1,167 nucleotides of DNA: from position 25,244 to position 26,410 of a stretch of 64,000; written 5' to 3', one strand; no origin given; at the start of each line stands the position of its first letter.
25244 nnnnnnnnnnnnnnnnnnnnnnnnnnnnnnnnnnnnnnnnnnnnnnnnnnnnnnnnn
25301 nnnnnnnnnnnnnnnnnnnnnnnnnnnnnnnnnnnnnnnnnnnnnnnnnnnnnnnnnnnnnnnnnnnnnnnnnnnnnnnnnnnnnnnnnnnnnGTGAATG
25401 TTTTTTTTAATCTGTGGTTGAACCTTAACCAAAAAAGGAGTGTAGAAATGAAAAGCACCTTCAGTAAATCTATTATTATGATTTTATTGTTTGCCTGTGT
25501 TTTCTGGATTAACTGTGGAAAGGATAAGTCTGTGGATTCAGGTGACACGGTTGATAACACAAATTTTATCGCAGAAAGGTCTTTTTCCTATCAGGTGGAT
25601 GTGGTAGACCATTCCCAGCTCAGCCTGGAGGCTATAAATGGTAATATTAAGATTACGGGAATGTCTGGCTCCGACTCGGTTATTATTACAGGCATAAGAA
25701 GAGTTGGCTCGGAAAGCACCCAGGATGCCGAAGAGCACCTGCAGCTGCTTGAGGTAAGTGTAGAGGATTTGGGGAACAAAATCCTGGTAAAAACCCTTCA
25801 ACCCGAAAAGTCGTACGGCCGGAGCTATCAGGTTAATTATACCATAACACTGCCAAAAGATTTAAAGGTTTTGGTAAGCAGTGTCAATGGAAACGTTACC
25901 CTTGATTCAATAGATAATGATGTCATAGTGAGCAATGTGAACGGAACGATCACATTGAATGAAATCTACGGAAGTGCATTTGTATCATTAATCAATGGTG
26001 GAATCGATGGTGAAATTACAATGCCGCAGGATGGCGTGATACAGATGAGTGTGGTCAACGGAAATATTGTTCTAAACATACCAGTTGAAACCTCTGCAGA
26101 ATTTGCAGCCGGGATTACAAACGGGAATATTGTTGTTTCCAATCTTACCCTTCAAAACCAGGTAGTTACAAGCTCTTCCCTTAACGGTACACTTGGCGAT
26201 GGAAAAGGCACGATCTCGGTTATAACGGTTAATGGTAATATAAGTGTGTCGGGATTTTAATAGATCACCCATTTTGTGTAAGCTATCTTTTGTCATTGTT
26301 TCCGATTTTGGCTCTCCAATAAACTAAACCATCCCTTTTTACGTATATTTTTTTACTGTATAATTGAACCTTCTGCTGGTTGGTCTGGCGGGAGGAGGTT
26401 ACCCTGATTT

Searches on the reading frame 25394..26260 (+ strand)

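Call 8: search_protein_families(library=pfam, proteins=[window:25394-26260:+], max_evalue=0.01)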
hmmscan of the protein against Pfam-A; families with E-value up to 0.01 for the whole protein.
window:25394-26260:+ (288 aa): 0 families

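Call 30: search_protein_families(library=ncbifam, proteins=[window:25394-26260:+], max_evalue=0.01)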
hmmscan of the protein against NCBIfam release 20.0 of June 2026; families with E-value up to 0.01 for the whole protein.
window:25394-26260:+ (288 aa): 1 family
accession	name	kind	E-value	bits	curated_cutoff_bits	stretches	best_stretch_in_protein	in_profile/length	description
NF038025.1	dapto_LiaX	exception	1.2e-07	30.9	350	1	120-236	338-455/512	daptomycin-sensing surface protein LiaX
